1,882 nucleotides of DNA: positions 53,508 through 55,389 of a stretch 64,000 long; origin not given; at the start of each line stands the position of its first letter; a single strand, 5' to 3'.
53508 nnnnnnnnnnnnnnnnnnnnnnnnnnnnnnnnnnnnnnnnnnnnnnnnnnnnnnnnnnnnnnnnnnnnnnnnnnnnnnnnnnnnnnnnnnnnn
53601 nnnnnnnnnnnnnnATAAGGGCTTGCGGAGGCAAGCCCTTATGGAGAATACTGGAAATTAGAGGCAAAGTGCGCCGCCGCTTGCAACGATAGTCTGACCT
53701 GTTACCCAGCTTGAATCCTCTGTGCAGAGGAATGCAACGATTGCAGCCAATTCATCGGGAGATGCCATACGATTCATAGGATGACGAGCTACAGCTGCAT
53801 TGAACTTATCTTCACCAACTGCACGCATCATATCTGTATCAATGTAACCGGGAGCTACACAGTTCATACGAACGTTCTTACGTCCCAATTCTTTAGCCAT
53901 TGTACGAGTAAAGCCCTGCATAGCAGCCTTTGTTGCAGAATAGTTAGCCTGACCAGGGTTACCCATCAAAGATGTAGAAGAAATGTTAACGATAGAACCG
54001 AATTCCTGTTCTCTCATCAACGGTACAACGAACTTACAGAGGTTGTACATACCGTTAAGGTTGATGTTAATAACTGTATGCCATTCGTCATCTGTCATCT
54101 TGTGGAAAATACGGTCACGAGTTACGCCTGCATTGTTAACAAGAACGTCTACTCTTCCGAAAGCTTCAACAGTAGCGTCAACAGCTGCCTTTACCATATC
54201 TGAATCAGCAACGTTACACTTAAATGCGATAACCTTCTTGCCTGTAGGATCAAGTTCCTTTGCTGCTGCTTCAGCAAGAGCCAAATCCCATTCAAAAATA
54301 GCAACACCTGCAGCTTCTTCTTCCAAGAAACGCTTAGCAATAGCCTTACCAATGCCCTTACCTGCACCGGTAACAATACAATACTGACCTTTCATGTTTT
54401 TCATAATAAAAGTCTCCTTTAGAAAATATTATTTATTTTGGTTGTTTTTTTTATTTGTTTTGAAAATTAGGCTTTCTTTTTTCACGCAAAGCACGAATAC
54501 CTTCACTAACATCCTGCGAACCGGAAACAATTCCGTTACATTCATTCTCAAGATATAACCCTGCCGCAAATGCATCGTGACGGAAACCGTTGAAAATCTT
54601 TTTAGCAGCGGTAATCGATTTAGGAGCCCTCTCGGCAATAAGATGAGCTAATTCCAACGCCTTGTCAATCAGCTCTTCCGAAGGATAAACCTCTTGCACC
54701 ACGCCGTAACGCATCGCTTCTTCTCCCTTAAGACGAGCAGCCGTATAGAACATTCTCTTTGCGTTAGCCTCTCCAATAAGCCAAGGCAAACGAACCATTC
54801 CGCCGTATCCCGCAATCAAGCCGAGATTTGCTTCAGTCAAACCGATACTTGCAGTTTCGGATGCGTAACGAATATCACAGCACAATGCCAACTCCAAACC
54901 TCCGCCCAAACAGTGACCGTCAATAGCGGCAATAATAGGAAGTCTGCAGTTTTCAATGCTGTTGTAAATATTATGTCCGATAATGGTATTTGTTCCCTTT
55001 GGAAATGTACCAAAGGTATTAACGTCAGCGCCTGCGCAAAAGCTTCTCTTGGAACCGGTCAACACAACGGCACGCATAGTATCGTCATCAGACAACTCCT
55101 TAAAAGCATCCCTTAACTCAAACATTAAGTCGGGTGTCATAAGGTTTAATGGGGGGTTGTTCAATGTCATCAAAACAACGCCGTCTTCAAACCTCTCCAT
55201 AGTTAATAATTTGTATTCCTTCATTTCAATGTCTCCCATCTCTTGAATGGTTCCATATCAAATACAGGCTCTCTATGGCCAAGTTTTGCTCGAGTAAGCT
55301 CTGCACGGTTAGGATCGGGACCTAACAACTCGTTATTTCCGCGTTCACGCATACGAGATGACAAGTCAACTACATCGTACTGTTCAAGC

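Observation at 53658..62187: Nine-gene operon with 3 thiolases, 3 SDRs, 1 HADH and 2 crotonases but no acyl-CoA dehydrogenase, CoA activation or regulator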

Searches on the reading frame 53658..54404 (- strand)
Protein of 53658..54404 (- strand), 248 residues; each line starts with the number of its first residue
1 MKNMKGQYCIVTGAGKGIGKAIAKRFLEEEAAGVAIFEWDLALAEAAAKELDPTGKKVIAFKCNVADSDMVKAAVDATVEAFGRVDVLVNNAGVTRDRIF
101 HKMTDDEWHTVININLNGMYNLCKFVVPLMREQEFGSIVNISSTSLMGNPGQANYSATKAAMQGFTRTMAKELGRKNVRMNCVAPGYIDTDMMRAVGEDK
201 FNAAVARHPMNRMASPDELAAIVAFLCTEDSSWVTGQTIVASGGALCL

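Call 3: search_protein_families(library=pfam, proteins=[window:53658-54404:-])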
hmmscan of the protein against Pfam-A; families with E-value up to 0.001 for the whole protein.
window:53658-54404:- (248 aa): 6 families
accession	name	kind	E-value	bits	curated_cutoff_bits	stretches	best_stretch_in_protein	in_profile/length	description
PF13561.12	adh_short_C2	-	1.1e-65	222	27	1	13-244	1-234/236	Enoyl-(Acyl carrier protein) reductase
PF00106.31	adh_short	-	2.9e-62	210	26.6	1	9-199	3-193/195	short chain dehydrogenase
PF08659.16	KR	-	1e-22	81.4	22.6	1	10-171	4-165/180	KR domain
PF23441.1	SDR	-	1.9e-06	27.9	27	1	10-246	11-256/258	SDR-like rossmann domain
PF02719.21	Polysacc_synt_2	-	0.00044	20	20.2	1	10-183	2-166/293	Polysaccharide biosynthesis protein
PF01370.27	Epimerase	-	0.00046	20.1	20.9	1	10-152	2-124/240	NAD dependent epimerase/dehydratase family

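Call 4: search_protein_families(library=ncbifam, proteins=[window:53658-54404:-])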
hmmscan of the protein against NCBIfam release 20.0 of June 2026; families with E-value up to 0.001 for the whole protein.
window:53658-54404:- (248 aa): 237 families (the best 25 are shown)
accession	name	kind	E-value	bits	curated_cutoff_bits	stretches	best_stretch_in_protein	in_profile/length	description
NF004198.0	PRK05653.1-3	equivalog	2.7e-80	269.4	296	1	2-245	3-246/248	3-oxoacyl-ACP reductase FabG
TIGR01830.1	3oxo_ACP_reduc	equivalog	2.8e-79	266.2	297.75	1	9-244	1-237/239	3-oxoacyl-[acyl-carrier-protein] reductase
NF004197.0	PRK05653.1-1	equivalog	6e-75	252.1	332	1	2-245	3-246/249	3-oxoacyl-ACP reductase FabG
TIGR01829.1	AcAcCoA_reduct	subfamily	3e-73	246.5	302.1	1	9-245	3-240/242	acetoacetyl-CoA reductase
NF009466.0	PRK12826.1-2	subfamily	6.9e-73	245.1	222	1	7-247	4-246/248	3-oxoacyl-ACP reductase FabG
NF009464.0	PRK12824.1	subfamily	1.1e-71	241.4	269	1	8-245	4-242/245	3-oxoacyl-ACP reductase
NF005559.1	PRK07231.1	subfamily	3.4e-67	226.6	215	1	4-246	2-248/249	glucose 1-dehydrogenase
NF004791.0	PRK06138.1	equivalog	1.6e-63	214.3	312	1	3-246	2-250/252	SDR family oxidoreductase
NF004200.0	PRK05653.1-5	equivalog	4.8e-62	209.7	273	1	9-244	5-240/242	3-oxoacyl-ACP reductase FabG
NF009546.0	PRK12935.1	equivalog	8.7e-61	205.6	418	1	1-244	1-244/247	acetoacetyl-CoA reductase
NF053542.1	FlxB_rubin_SDR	equivalog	1.9e-60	204.6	340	1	7-244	1-238/239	flexirubin biosynthesis SDR family reductase FlxB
NF004199.0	PRK05653.1-4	equivalog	6.7e-60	202.7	301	1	4-245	3-245/247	3-oxoacyl-ACP reductase FabG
NF052558.1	MBtsdlDhBudC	equivalog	1.4e-59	201.7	270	1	5-245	2-241/250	meso-2,3-butanediol dehydrogenase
NF009468.0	PRK12826.1-4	equivalog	3.8e-59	200.4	318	1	1-246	2-248/256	SDR family oxidoreductase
NF009547.0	PRK12936.1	subfamily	3.8e-59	200.2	436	1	1-245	1-242/245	3-ketoacyl-(acyl-carrier-protein) reductase NodG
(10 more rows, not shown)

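Call 63: search_solved_structures(query=window:53658-54404:-, max_evalue=1e-35)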
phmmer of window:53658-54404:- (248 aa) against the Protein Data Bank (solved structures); distinct sequences matched with E-value up to 1e-35: 123 (the best 60 are shown).
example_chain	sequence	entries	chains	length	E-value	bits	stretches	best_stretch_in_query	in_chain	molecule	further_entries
2et6_A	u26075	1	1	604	6.1e-68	232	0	4-244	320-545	(3R)-hydroxyacyl-CoA dehydrogenase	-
4nbt_A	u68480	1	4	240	2.8e-55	190.6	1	1-245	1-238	3-oxoacyl-[acyl-carrier-protein] reductase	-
3osu_A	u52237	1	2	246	1.6e-54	188.1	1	8-245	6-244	3-oxoacyl-[acyl-carrier-protein] reductase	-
3sj7_A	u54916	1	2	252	2e-54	187.8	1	9-245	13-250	3-oxoacyl-(Acyl-carrier-protein) reductase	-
7tzp_A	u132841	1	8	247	2.4e-54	187.6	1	6-245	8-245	3-oxoacyl-ACP reductase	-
4wjz_A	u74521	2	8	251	3.7e-54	186.9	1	2-245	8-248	3-oxoacyl-[acyl-carrier-protein] reductase FabG | 3-oxoacyl-[acyl-carrier protein] reductase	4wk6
4nbv_A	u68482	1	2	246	4.3e-54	186.7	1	4-245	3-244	3-oxoacyl-[acyl-carrier-protein] reductase putative short-chain dehydrogenases/reductases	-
6t6n_A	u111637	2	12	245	4.3e-54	186.7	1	7-245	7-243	3-oxoacyl-[acyl-carrier protein] reductase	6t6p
3op4_A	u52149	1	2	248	4.6e-54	186.6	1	2-245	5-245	3-oxoacyl-[acyl-carrier protein] reductase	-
3rro_A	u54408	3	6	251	4.8e-54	186.6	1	2-245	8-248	3-ketoacyl-(acyl-carrier-protein) reductase | 3-oxoacyl-[acyl-carrier protein] reductase | 3-oxoacyl-[acyl-carrier-protein] reductase FabG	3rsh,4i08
4kms_A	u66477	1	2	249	1.2e-53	185.3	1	7-244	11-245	Acetoacetyl-CoA reductase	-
3tzc_A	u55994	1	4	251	1.8e-53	184.7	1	2-245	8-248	3-oxoacyl-[acyl-carrier protein] reductase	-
3tzh_A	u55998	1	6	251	3.1e-53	184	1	2-245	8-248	3-oxoacyl-[acyl-carrier protein] reductase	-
3tzk_A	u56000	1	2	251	3.5e-53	183.8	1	2-245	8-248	3-oxoacyl-[acyl-carrier protein] reductase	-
5end_A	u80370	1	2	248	3.9e-53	183.6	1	2-245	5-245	3-oxoacyl-[acyl-carrier-protein] reductase FabG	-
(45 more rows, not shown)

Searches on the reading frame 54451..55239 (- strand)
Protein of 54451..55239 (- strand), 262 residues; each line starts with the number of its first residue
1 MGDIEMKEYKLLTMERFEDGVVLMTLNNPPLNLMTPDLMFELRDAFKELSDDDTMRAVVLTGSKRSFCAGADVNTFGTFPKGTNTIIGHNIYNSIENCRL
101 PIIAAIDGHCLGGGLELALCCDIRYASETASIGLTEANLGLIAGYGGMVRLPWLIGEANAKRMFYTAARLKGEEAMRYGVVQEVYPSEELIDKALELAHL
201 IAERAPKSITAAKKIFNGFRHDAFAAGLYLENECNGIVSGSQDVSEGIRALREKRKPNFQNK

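Call 3: search_protein_families(library=pfam, proteins=[window:54451-55239:-])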
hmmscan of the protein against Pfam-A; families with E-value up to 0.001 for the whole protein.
window:54451-55239:- (262 aa): 2 families
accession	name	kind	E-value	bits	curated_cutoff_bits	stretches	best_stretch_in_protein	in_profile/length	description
PF00378.25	ECH_1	-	5.2e-63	213.2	27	1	17-261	2-250/251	Enoyl-CoA hydratase/isomerase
PF16113.10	ECH_2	-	2e-27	97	27.2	1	23-191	3-178/335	Enoyl-CoA hydratase/isomerase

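Call 4: search_protein_families(library=ncbifam, proteins=[window:54451-55239:-])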
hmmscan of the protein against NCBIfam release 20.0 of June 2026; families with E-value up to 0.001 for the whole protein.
window:54451-55239:- (262 aa): 73 families (the best 25 are shown)
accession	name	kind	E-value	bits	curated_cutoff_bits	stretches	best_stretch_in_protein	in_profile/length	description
NF005803.0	PRK07658.1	equivalog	1.6e-65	221.1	313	1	16-262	7-257/257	enoyl-CoA hydratase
NF005802.0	PRK07657.1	equivalog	1.9e-57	194.8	363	1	12-260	5-258/260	enoyl-CoA hydratase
NF006566.0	PRK09076.1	subfamily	7.9e-55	186.3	286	1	17-261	11-259/260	enoyl-CoA hydratase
NF004475.0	PRK05809.1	subfamily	3e-54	184.3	394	1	9-262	3-260/260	short-chain-enoyl-CoA hydratase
NF051848.1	EnCoAHydtEchA19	equivalog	3.5e-54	184.1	400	1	19-262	8-258/258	enoyl-CoA hydratase EchA19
NF005073.0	PRK06495.1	subfamily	6.9e-54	182.8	296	1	16-261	9-256/257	enoyl-CoA hydratase/isomerase family protein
NF006007.0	PRK08138.1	subfamily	1.8e-52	178.3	355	1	8-261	5-260/261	enoyl-CoA hydratase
NF004794.0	PRK06142.1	equivalog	2.5e-51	174.9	308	1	6-261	2-272/273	crotonase/enoyl-CoA hydratase family protein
NF004781.0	PRK06127.1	subfamily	3.1e-51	174.6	291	1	16-261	16-268/269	enoyl-CoA hydratase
NF007239.0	PRK09674.1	equivalog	1.6e-50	172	371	1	14-261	7-256/257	2,3-dehydroadipyl-CoA hydratase PaaF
NF004517.0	PRK05862.1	equivalog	2.6e-50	171.3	396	1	13-262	7-257/257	enoyl-CoA hydratase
NF004840.0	PRK06190.1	equivalog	9.9e-50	169.5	253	1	13-249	7-245/260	enoyl-CoA hydratase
NF004857.0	PRK06210.1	equivalog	8.6e-48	163.1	341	1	6-261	4-274/275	enoyl-CoA hydratase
NF006699.0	PRK09245.1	subfamily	3.8e-46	157.5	354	1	12-261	5-265/266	crotonase/enoyl-CoA hydratase family protein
NF006100.0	PRK08252.1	subfamily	1.1e-45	156.3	282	1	17-260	9-252/254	crotonase/enoyl-CoA hydratase family protein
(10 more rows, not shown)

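Call 76: search_solved_structures(query=window:54451-55224:-, max_evalue=1e-35)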
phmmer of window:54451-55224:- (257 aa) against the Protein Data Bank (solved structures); distinct sequences matched with E-value up to 1e-35: 26.
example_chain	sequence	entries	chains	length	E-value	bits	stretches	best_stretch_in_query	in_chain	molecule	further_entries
5zai_A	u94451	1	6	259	1.5e-49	171.9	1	9-257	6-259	3-hydroxypropionyl-coenzyme A dehydratase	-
3pea_A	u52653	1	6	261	3.2e-49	170.8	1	10-256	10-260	Enoyl-CoA hydratase/isomerase family protein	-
3kqf_A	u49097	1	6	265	3.5e-44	154.3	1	16-255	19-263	Enoyl-CoA hydratase/isomerase family protein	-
5z7r_A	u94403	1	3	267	4.3e-42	147.5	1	13-256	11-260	Short-chain-enoyl-CoA hydratase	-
5xzd_A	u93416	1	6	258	5.5e-42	147.1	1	11-257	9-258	Enoyl-CoA hydratase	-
5wyb_B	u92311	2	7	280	5.6e-42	147.1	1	7-256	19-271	Probable enoyl-CoA hydratase/isomerase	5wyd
6lvp_A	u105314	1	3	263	1.7e-39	139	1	14-257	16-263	Enoyl-CoA hydratase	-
3moy_A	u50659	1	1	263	3.4e-39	138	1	4-256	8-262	Probable enoyl-CoA hydratase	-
6sla_AAA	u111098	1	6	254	6.2e-39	137.1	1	10-256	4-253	Enoyl-CoA hydratase/carnithine racemase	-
3q0j_A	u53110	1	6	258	7.2e-39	136.9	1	4-256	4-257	enoyl-CoA hydratase echA8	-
6sl9_AAA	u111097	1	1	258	7.2e-39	136.9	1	10-256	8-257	Enoyl-CoA hydratase/carnithine racemase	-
6slb_AAA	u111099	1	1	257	7.4e-39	136.9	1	10-256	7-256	Enoyl-CoA hydratase/carnithine racemase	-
3pzk_A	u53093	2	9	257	7.7e-39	136.8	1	4-256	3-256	e enoyl-CoA hydratase echA8 | enoyl-CoA hydratase echA8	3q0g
3hrx_A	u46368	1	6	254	8e-39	136.8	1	10-256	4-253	Probable enoyl-CoA hydratase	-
3h81_A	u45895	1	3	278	9.4e-39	136.5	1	4-256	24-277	enoyl-CoA hydratase echA8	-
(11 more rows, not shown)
